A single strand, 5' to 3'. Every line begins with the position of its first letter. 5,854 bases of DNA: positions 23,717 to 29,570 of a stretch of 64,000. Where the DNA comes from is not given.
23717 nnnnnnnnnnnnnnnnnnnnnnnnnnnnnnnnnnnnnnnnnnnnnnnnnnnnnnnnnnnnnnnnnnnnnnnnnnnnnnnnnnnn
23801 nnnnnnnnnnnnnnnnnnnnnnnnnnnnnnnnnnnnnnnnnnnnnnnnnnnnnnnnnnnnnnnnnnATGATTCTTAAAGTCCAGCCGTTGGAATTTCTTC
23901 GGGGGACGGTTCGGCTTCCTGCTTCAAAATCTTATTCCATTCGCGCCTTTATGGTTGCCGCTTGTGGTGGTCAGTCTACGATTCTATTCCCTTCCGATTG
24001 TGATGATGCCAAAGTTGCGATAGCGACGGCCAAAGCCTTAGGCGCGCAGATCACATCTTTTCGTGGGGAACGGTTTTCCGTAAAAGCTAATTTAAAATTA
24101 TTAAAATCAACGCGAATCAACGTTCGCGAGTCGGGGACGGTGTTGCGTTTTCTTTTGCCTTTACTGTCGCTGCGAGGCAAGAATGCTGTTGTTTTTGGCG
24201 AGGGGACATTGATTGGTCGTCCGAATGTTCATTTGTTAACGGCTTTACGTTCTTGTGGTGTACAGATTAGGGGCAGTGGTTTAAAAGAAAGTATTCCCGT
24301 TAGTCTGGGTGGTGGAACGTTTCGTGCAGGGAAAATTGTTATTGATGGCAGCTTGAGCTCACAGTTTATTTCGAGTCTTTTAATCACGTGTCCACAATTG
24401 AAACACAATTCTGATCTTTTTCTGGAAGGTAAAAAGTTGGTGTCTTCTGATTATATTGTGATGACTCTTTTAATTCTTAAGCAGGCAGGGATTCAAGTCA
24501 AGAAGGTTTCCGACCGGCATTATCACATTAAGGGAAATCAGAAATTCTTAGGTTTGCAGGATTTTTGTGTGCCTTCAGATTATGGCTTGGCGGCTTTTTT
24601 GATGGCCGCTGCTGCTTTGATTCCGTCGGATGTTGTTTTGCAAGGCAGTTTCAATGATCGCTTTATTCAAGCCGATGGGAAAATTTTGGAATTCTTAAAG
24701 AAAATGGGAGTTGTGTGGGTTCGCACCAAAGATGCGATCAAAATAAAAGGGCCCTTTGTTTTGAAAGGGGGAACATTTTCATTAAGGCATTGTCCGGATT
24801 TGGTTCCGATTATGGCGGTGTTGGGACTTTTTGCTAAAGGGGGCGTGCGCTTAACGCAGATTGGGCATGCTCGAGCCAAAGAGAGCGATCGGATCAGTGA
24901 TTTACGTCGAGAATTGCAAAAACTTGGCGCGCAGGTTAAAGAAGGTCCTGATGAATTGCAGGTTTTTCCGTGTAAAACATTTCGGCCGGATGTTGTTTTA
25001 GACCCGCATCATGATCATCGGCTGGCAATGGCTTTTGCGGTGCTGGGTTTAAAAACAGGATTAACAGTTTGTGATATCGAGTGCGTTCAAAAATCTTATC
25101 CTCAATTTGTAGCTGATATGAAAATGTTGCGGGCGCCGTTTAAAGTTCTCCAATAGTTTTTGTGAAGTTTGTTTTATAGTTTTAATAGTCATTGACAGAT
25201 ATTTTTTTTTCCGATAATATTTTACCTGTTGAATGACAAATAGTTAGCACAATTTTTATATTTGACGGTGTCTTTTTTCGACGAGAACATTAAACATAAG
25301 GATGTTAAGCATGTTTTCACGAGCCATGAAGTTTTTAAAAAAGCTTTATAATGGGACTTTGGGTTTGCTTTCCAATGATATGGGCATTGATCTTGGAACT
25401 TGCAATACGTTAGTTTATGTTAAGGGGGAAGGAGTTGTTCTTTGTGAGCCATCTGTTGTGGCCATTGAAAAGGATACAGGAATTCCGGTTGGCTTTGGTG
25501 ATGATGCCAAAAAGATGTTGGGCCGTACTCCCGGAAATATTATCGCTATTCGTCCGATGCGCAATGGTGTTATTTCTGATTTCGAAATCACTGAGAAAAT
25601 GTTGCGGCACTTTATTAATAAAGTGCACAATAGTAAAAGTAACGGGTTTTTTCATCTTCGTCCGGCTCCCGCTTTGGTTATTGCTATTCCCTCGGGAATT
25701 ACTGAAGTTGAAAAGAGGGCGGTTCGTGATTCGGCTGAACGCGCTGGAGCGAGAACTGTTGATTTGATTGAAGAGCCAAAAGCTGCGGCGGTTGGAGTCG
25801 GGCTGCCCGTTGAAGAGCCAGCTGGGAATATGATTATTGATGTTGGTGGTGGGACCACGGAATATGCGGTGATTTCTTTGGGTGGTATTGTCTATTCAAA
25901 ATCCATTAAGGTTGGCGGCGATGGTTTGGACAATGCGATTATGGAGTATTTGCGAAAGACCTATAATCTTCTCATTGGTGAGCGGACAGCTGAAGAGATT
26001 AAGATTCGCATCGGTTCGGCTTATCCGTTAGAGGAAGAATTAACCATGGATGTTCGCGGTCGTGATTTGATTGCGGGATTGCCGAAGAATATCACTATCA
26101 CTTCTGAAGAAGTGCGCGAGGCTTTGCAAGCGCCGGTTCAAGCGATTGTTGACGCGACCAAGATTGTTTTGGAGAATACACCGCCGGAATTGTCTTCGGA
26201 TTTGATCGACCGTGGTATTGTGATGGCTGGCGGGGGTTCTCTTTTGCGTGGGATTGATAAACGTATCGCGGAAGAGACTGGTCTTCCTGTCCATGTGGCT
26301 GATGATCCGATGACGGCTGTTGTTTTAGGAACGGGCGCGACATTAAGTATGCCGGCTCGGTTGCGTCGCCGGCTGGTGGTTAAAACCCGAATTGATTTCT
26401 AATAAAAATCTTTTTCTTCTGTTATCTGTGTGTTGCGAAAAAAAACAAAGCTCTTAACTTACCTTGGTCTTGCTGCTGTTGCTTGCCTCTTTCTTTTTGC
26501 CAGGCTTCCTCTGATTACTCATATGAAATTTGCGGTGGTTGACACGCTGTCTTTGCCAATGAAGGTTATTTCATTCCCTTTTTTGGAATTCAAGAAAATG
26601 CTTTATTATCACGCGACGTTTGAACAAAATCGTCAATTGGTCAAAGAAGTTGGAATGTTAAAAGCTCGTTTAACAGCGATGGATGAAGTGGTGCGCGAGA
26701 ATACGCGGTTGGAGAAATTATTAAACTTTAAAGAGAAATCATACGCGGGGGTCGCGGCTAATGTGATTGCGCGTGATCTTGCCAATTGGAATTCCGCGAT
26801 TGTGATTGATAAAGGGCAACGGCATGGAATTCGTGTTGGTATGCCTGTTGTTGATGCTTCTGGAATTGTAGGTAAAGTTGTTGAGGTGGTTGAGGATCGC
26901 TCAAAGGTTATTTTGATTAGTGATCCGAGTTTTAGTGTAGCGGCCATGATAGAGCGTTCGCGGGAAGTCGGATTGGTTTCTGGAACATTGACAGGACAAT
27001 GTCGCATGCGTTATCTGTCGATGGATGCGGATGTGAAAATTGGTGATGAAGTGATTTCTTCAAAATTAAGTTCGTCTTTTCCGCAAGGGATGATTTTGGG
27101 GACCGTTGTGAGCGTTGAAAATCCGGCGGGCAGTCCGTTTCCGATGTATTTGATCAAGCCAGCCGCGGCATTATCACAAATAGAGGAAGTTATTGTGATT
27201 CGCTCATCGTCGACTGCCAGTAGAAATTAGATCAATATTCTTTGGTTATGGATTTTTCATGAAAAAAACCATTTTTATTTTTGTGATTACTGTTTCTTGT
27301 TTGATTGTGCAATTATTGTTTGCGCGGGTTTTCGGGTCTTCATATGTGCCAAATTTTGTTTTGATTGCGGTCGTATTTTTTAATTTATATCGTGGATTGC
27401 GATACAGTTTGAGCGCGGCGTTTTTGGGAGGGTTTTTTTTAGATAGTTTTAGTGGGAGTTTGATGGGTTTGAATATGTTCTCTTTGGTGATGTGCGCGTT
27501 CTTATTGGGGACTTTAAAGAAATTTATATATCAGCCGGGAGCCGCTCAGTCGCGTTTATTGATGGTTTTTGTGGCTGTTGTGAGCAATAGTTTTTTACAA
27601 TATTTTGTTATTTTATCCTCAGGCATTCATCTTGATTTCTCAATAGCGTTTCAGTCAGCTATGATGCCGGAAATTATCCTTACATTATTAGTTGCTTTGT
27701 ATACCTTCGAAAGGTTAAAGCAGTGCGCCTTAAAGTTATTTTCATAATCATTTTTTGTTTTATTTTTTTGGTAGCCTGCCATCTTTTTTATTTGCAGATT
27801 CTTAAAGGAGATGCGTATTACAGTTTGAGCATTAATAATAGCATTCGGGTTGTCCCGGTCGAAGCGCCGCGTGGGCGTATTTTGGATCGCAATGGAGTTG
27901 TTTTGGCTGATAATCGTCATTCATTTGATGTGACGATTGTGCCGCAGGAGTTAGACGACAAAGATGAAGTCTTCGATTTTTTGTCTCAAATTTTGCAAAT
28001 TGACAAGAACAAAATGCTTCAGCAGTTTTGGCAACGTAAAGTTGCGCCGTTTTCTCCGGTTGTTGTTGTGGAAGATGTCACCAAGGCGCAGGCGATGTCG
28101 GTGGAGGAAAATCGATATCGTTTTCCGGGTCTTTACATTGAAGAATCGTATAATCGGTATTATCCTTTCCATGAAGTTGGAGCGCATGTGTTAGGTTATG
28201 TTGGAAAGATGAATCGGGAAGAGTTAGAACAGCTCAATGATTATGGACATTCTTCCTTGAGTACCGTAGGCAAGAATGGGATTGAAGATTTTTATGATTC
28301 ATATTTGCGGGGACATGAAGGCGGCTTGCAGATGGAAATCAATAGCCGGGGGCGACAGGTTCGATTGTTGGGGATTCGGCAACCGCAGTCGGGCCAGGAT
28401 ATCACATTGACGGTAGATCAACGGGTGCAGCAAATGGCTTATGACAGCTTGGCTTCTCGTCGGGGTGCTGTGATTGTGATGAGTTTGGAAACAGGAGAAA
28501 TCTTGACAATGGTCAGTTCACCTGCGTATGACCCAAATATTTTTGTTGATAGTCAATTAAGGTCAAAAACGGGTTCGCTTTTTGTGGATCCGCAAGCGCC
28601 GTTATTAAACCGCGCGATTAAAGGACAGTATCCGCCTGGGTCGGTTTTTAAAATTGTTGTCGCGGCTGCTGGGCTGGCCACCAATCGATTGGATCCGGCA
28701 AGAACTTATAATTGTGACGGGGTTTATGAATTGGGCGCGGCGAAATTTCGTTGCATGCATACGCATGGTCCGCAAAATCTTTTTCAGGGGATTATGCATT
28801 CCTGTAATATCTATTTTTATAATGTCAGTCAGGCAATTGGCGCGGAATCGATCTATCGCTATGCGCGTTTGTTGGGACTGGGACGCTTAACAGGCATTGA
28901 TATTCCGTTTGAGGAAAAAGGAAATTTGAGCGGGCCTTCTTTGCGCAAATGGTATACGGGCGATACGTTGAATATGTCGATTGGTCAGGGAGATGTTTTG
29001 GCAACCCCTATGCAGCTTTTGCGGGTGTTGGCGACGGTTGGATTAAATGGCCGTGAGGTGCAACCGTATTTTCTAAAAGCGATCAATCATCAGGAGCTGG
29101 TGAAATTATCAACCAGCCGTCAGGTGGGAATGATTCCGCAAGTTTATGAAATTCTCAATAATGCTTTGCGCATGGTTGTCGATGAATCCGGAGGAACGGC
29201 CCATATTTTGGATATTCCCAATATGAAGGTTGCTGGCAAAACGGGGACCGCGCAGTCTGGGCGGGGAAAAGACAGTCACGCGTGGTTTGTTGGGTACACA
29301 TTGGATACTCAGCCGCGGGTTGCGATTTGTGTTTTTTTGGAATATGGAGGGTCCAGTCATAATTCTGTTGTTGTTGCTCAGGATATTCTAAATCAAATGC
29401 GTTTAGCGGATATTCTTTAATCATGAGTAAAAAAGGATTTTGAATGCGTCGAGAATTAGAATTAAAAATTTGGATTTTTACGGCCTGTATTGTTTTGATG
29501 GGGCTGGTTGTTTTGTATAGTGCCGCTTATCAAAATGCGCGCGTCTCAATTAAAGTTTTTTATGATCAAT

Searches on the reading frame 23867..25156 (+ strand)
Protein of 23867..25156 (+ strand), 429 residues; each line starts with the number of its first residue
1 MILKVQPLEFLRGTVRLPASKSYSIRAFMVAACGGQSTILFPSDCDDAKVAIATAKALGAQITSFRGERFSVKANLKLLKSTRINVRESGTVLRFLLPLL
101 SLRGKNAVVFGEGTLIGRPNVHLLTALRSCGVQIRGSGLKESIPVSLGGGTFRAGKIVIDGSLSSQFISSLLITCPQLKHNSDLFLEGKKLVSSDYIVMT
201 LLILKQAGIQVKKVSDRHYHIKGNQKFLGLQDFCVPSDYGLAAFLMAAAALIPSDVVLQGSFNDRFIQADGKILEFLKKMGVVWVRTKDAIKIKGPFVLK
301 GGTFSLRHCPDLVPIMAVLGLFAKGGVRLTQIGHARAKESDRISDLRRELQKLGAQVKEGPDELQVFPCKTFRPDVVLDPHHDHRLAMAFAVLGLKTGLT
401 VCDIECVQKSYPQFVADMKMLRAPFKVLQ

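Call 8: search_protein_families(library=pfam, proteins=[window:23867-25156:+], max_evalue=0.001)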
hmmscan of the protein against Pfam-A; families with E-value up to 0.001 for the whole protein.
window:23867-25156:+ (429 aa): 1 family
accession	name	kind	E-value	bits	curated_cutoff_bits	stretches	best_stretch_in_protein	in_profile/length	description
PF00275.25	EPSP_synthase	-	3.1e-80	270.4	22.8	1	8-417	4-416/417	EPSP synthase (3-phosphoshikimate 1-carboxyvinyltransferase)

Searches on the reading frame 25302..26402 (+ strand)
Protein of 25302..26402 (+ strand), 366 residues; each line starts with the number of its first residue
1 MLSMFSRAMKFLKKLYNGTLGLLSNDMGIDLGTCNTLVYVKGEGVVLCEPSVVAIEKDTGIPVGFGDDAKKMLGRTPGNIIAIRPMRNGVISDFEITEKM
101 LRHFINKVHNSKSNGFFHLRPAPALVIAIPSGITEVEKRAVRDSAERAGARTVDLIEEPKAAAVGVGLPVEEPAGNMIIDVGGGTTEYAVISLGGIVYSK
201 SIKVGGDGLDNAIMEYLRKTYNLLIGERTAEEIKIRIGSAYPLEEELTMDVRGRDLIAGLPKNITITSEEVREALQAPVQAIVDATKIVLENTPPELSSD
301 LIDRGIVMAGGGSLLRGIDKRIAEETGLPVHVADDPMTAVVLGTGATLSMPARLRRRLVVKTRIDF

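Call 8: search_protein_families(library=pfam, proteins=[window:25302-26402:+], max_evalue=0.001)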
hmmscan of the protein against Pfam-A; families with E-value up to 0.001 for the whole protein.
window:25302-26402:+ (366 aa): 5 families
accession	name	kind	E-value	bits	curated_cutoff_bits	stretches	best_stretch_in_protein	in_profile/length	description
PF06723.19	MreB_Mbl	-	1.3e-143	478.2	27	1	24-352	1-323/327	MreB/Mbl protein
PF14450.12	FtsA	-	7.1e-14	52.7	31.8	1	178-343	2-127/127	Cell division protein FtsA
PF00012.26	HSP70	-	1.2e-11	44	20.6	1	125-223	136-240/599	Hsp70 protein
PF00022.25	Actin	-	8.9e-10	38.1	27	1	29-220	9-190/410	Actin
PF11104.14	PilM_2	-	1.3e-06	28.1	27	0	306-334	278-306/340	Type IV pilus assembly protein PilM;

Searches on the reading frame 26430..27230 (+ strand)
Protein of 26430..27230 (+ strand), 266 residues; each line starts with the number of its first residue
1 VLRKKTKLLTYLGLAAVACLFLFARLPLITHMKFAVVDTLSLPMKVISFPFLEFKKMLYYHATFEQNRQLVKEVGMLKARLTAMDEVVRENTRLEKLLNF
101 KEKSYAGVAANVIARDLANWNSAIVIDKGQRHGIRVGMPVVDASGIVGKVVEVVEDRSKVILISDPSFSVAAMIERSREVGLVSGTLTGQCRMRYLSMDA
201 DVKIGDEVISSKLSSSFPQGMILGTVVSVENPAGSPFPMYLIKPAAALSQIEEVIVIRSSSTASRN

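Call 8: search_protein_families(library=pfam, proteins=[window:26430-27230:+], max_evalue=0.001)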
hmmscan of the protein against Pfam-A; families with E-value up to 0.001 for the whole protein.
window:26430-27230:+ (266 aa): 1 family
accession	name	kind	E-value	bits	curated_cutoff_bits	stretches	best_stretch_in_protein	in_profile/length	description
PF04085.20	MreC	-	9.7e-46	155.6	28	1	112-257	1-146/147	Rod shape-determining protein MreC, barrel core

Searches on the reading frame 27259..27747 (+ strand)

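Call 8: search_protein_families(library=pfam, proteins=[window:27259-27747:+], max_evalue=0.001)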
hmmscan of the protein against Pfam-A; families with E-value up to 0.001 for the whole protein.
window:27259-27747:+ (162 aa): 1 family
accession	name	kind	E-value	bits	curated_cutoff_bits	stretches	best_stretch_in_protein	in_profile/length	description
PF04093.17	MreD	-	1.4e-09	38.7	24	1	6-146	5-144/158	rod shape-determining protein MreD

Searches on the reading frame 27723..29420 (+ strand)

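Call 8: search_protein_families(library=pfam, proteins=[window:27723-29420:+], max_evalue=0.001)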
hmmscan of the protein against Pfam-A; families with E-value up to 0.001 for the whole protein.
window:27723-29420:+ (565 aa): 2 families
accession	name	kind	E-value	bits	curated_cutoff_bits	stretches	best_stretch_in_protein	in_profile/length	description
PF00905.27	Transpeptidase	-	1.5e-61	208.6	22.1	1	248-556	1-294/299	Penicillin binding protein transpeptidase domain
PF03717.20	PBP_dimer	-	1.2e-50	172.9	24.4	1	46-214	2-177/180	Penicillin-binding Protein dimerisation domain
